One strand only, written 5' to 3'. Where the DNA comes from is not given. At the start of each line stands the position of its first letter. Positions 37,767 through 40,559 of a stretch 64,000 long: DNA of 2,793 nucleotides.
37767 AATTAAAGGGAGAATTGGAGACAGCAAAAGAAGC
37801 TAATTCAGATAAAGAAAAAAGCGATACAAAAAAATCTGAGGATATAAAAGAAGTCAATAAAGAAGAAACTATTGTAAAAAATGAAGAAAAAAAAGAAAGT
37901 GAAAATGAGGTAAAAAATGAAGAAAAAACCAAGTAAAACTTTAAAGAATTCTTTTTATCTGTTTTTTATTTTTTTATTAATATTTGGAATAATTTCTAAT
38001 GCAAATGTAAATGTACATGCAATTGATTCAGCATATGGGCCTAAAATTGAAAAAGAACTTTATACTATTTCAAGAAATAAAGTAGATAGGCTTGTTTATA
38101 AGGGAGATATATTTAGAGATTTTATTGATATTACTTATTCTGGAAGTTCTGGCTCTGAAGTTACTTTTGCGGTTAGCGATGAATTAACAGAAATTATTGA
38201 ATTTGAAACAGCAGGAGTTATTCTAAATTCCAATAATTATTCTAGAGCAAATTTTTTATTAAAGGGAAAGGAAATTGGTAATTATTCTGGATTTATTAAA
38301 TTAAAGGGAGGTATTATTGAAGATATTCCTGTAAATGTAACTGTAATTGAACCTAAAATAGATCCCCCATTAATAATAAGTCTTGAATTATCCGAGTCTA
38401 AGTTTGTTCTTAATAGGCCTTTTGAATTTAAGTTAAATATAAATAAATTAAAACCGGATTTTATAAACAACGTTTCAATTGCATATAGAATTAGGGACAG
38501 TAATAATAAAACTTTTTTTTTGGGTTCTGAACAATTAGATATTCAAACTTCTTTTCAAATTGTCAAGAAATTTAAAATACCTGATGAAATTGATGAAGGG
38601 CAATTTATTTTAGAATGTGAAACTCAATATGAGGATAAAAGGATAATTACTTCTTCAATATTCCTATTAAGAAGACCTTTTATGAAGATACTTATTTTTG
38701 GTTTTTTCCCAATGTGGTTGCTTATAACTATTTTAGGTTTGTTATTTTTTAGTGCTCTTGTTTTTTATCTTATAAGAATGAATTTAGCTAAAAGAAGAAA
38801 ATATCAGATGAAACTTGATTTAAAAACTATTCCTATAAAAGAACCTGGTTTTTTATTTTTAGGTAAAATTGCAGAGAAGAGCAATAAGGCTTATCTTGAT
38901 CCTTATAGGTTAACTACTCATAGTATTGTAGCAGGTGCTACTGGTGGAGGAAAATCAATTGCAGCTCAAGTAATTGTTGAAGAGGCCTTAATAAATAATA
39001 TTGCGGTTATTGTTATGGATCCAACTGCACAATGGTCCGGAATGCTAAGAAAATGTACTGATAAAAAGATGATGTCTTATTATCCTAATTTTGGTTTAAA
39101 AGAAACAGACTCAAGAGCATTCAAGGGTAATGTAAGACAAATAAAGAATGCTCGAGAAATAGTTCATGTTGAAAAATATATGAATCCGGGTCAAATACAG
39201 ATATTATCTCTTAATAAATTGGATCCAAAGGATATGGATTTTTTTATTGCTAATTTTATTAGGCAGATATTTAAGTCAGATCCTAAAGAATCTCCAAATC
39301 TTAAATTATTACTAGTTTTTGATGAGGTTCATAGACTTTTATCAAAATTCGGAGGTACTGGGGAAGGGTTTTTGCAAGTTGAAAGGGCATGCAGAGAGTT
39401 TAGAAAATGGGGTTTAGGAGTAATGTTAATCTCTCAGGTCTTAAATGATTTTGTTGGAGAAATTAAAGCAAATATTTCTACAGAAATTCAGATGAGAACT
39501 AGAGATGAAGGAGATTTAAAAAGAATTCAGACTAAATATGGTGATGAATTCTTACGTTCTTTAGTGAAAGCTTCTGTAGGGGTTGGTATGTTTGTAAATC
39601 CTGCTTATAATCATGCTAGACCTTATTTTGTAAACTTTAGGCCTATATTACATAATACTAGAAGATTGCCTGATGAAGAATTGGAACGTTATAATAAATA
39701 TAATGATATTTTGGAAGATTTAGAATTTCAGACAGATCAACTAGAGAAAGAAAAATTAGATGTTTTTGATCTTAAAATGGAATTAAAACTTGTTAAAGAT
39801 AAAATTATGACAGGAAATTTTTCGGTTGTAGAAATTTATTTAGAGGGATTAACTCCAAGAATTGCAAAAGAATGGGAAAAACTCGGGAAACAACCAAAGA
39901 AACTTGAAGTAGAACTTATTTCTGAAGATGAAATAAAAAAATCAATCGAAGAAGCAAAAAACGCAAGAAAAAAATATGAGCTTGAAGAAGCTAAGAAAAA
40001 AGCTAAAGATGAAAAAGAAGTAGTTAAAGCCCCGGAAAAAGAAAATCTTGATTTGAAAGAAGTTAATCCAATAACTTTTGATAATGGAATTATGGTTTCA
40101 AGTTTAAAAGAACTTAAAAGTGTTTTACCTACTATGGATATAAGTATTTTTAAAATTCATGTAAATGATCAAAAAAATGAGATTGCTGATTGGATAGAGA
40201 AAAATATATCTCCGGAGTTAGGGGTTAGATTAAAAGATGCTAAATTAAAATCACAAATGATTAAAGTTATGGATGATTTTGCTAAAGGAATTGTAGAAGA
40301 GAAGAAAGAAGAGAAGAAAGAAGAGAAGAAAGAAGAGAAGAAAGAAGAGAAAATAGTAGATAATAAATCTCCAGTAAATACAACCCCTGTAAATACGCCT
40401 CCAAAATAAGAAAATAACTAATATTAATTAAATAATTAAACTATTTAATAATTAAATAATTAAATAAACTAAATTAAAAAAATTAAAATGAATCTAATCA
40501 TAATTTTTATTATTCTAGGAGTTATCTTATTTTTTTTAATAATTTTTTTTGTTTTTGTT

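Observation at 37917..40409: ATPase copy 1: extracellular Ig/CARDB-like module fused through a TM segment to a cytoplasmic FtsK/HerA-like P-loop domain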

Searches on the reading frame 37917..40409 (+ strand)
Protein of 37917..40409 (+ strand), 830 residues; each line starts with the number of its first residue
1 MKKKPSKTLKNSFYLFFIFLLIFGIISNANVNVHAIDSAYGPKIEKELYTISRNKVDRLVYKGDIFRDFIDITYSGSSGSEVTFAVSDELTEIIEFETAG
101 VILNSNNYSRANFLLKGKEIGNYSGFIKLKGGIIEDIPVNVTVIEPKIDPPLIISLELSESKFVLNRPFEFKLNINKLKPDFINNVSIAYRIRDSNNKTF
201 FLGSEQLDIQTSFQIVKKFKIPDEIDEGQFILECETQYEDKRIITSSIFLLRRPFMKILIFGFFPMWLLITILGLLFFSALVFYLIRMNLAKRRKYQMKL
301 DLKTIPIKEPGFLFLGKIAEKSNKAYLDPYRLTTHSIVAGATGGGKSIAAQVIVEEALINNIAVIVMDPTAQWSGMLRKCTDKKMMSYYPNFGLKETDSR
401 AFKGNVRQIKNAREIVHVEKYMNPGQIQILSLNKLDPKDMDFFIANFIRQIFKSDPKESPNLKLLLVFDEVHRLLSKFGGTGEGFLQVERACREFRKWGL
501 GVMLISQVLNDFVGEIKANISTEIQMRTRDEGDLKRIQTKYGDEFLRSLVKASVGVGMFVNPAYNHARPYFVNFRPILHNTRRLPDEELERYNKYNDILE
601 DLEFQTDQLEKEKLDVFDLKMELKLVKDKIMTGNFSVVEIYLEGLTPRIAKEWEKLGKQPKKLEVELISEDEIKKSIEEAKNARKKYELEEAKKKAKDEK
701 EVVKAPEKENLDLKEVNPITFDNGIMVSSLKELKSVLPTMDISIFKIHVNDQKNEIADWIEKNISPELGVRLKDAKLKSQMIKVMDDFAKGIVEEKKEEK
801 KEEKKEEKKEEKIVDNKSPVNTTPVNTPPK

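Call 3: search_protein_families(library=pfam, proteins=[window:37917-40409:+], max_evalue=0.1)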
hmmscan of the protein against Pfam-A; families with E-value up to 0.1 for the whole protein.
window:37917-40409:+ (830 aa): 8 families
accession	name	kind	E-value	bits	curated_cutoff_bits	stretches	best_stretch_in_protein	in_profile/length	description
PF01935.23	DUF87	-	5.1e-09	37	23.2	1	315-385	3-69/220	Helicase HerA, central domain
PF05872.18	HerA_C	-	2.8e-07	30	22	2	322-402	10-91/502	Helicase HerA-like C-terminal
PF12846.13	AAA_10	-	1.1e-05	25.2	27.5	1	334-379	22-70/362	AAA-like domain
PF00270.35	DEAD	-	0.00016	21.9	26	1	336-479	17-135/167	DEAD/DEAH box helicase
PF04851.21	ResIII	-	0.0027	18.1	22.5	1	333-477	23-140/164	Type III restriction enzyme, res subunit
PF14734.12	DUF4469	-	0.014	15.7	22.6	0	773-818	20-63/101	Domain of unknown function (DUF4469) with IG-like fold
PF01580.24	FtsK_SpoIIIE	-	0.015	15.2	24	1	315-364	22-74/221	FtsK/SpoIIIE family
PF05707.18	Zot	-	0.03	14.2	20.3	0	463-530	82-149/197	Zonular occludens toxin (Zot)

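Call 6: search_protein_families(library=ncbifam, proteins=[window:37917-40409:+], max_evalue=0.1)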
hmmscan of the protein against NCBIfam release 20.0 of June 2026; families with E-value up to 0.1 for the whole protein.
window:37917-40409:+ (830 aa): 7 families
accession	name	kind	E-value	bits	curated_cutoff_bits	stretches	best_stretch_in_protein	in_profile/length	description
TIGR02746.1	TraC-F-type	equivalog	1.6e-05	23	567.05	1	444-518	626-694/800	type IV secretion system protein TraC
NF053655.1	CedD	equivalog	1.7e-05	23.7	600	2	331-379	219-267/527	DNA-translocating ATPase CedD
NF033849.1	ser_rich_anae_1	subfamily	0.00017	19.1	650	1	334-379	760-812/1163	serine-rich protein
TIGR03743.1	SXT_TraD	subfamily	0.0011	17.5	366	1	321-370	163-212/636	conjugative transfer system coupling protein TraD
NF041214.1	plasmid_TraB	equivalog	0.0032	16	800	1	331-383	246-301/639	plasmid transfer protein TraB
NF042943.1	HerA_antiphage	equivalog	0.0049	15.5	800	1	447-539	420-513/566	anti-phage-associated helicase HerA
NF040819.1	helicase_HerA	equivalog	0.0058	15.2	970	0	464-531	404-470/561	DNA double-strand break repair helicase HerA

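Call 8: search_solved_structures(query=window:37917-40409:+, max_evalue=1, show_alignments=2)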
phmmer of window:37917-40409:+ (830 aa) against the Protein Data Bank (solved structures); distinct sequences matched with E-value up to 1: 8.
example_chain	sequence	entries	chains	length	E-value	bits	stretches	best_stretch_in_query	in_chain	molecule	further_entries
9x1l_A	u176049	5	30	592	2e-05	26.3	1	446-561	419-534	DNA helicase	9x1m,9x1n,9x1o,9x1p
8wiv_A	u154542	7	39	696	0.00015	23.4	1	430-545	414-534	Helicase HerA central domain-containing protein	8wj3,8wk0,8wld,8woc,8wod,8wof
11kk_A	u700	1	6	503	0.0002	23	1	324-398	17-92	HerA like helicase YjgR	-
8ziq_M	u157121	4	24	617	0.053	15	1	461-533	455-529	HerA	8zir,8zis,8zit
3j7y_H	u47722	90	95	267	0.066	14.7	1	525-595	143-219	bL9 | bL9m | 39S ribosomal protein L9, mitochondrial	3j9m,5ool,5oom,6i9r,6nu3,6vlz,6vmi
9hcc_H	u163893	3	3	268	0.11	14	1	524-595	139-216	Large ribosomal subunit protein bL9m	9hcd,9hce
9e9c_H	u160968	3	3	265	0.13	13.7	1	524-595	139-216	Large ribosomal subunit protein bL9m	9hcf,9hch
7olc_Ls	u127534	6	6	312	0.34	12.3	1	731-811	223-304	60S acidic ribosomal protein P0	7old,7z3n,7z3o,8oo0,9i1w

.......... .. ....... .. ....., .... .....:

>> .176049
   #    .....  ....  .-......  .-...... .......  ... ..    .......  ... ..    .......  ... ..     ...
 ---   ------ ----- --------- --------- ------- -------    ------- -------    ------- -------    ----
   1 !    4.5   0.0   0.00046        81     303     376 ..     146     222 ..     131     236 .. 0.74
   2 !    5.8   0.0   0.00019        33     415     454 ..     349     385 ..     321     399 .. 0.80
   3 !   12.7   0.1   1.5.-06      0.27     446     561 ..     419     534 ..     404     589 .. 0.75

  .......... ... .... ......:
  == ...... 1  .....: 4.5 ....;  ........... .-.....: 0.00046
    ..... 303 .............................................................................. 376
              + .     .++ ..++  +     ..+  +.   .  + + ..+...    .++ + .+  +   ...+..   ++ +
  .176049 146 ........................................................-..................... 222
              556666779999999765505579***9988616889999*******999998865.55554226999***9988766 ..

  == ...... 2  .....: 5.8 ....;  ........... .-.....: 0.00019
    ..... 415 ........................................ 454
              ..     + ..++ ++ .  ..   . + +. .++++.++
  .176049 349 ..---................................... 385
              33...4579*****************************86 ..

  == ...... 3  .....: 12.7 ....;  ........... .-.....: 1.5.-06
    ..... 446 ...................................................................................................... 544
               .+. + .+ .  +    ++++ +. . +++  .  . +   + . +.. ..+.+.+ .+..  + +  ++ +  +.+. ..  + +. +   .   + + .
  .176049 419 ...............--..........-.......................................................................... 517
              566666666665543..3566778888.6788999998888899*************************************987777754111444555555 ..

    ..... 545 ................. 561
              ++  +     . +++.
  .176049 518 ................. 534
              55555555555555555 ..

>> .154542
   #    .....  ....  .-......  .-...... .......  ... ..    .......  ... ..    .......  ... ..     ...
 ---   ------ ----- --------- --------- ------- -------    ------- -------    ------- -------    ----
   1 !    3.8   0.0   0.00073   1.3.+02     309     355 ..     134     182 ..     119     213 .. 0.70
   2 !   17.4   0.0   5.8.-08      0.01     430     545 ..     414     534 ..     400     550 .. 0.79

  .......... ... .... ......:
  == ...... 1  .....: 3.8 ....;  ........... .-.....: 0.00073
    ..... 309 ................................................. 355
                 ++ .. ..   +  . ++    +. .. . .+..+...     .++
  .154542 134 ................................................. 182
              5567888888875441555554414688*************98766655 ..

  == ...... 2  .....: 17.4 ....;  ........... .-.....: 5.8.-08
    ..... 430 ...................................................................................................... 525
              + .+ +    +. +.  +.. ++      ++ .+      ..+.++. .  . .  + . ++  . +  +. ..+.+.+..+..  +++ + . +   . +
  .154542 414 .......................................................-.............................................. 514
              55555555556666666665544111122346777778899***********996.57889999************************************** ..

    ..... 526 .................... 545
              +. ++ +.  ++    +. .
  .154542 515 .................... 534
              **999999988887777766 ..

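Call 9: find_homologous_proteins(query=window:37917-40409:+, max_evalue=0.001)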
Query window:37917-40409:+ (830 aa): 561 proteins with E <= 0.001 among 8000 candidates; the best 120 are listed.
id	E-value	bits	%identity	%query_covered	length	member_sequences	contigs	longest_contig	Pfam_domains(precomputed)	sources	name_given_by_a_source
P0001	0.0e+0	1104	64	91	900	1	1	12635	PF01935.24,PF12846.14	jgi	-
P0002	0.0e+0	1071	63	91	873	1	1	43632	PF01935.24,PF05872.19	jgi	-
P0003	0.0e+0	1070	62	94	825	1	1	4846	PF01935.24,PF12846.14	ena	-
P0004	0.0e+0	1066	62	92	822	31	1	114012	PF01935.24,PF05872.19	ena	-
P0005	0.0e+0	1046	60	96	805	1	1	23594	PF01935.24,PF05872.19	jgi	-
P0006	0.0e+0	1037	58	94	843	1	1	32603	PF01935.24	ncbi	-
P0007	2.8e-297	1006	59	93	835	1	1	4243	PF01935.24,PF05872.19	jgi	-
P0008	6.2e-297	1005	59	91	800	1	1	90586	PF01935.24,PF05872.19,PF12846.14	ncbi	-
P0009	1.6e-296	1004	66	81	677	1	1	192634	PF01935.24,PF05872.19,PF12846.14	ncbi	ncbi:MAG: DUF87 domain-containing protein [Candidatus Pacearchaeota archaeon]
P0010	6.6e-294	995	59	93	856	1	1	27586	PF01935.24,PF05872.19,PF04851.22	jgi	jgi:hypothetical protein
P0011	2.4e-292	990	57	93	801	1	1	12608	PF01935.24,PF05872.19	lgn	-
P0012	4.9e-292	989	58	91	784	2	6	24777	PF01935.24,PF05872.19,PF12846.14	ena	-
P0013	4.4e-291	986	58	93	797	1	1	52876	PF01935.24,PF05872.19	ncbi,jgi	ncbi:MAG: DUF87 domain-containing protein [Candidatus Pacearchaeota archaeon]|jgi:hypothetical prote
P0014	5.4e-291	986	57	92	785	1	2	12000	PF01935.24,PF05872.19,PF04851.22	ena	-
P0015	1.0e-289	981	56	95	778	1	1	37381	PF00270.36,PF01935.24,PF05872.19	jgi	jgi:hypothetical protein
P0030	4.6e-284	963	55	95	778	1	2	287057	PF01935.24,PF05872.19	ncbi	ncbi:MAG: ATP-binding protein [Nanobdellota archaeon]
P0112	3.7e-238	811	54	82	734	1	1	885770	PF01935.24,PF05872.19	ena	-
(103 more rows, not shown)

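Call 16: find_encoding_contigs(protein=window:37917-40409:+, flank=10000, max_places=3)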
Protein window:37917-40409:+ (830 aa): no gene with exactly this product is on record in the collection.

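Call 17: find_encoding_contigs(protein=P0030, flank=10000, max_places=2)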
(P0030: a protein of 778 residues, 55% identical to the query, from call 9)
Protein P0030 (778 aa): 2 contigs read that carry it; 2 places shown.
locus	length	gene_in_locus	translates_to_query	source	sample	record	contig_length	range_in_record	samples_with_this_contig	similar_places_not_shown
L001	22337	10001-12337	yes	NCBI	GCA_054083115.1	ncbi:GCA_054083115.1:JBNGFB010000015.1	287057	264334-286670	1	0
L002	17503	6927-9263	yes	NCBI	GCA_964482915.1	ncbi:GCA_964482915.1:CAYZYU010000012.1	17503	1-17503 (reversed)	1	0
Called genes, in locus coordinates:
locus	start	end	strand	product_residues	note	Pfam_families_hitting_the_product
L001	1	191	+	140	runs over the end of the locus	-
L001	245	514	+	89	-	-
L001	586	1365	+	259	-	PF13730:HTH_36 (weak)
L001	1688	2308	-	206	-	-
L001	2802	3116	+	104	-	-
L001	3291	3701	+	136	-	-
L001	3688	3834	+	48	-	-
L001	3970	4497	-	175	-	-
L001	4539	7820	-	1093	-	-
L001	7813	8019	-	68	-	-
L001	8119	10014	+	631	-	-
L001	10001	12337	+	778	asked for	PF01935:DUF87, PF05872:HerA_C (faint)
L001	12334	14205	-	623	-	-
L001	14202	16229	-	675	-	-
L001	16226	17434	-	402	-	-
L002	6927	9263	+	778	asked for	PF01935:DUF87, PF05872:HerA_C (faint)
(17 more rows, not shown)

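Call 18: find_encoding_contigs(protein=P0112, flank=10000, max_places=2)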
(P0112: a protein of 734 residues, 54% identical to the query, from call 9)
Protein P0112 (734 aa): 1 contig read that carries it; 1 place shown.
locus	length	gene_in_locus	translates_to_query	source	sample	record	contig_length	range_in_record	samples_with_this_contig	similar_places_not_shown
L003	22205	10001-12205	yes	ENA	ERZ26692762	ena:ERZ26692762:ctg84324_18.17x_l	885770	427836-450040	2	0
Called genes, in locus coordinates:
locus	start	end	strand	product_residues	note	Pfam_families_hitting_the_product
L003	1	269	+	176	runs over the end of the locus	-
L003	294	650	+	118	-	PF09685:MamF_MmsF (weak)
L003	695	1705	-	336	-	-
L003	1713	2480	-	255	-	-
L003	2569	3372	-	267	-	-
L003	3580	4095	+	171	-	-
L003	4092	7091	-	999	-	PF00801:PKD (weak), PF18911:PKD_4 (weak)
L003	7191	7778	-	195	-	-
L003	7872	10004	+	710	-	-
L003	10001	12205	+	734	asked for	PF01935:DUF87, PF05872:HerA_C (faint)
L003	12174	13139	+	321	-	-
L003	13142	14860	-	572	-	-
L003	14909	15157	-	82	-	-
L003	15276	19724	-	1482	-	PF13517:FG-GAP_3, PF12256:TcdB_toxin_midN, PF05593:RHS_repeat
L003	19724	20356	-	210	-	-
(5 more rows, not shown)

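Call 29: search_solved_structures(query=A1, max_evalue=1, show_alignments=1)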
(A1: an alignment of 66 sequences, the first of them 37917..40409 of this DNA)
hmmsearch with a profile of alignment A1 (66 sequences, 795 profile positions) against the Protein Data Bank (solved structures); distinct sequences matched with E-value up to 1: 7.
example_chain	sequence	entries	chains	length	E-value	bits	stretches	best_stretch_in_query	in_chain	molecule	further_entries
4d2i_A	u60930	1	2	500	3.9e-08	35.2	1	403-494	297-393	HERA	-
8wiv_A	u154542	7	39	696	1.7e-07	33.1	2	413-522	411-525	Helicase HerA central domain-containing protein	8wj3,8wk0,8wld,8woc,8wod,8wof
9x1l_A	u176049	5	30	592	1.8e-07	33.1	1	443-519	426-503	DNA helicase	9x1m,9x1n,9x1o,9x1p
9c1m_M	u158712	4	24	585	6e-07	31.3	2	441-525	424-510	ATP-binding protein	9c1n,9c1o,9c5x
8xau_A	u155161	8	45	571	3.5e-05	25.5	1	439-524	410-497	ATP-binding protein | HerA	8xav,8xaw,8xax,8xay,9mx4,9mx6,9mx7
8ziq_M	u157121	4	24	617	0.00013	23.6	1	446-519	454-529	HerA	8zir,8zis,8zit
11kk_A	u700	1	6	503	0.015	16.8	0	311-354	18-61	HerA like helicase YjgR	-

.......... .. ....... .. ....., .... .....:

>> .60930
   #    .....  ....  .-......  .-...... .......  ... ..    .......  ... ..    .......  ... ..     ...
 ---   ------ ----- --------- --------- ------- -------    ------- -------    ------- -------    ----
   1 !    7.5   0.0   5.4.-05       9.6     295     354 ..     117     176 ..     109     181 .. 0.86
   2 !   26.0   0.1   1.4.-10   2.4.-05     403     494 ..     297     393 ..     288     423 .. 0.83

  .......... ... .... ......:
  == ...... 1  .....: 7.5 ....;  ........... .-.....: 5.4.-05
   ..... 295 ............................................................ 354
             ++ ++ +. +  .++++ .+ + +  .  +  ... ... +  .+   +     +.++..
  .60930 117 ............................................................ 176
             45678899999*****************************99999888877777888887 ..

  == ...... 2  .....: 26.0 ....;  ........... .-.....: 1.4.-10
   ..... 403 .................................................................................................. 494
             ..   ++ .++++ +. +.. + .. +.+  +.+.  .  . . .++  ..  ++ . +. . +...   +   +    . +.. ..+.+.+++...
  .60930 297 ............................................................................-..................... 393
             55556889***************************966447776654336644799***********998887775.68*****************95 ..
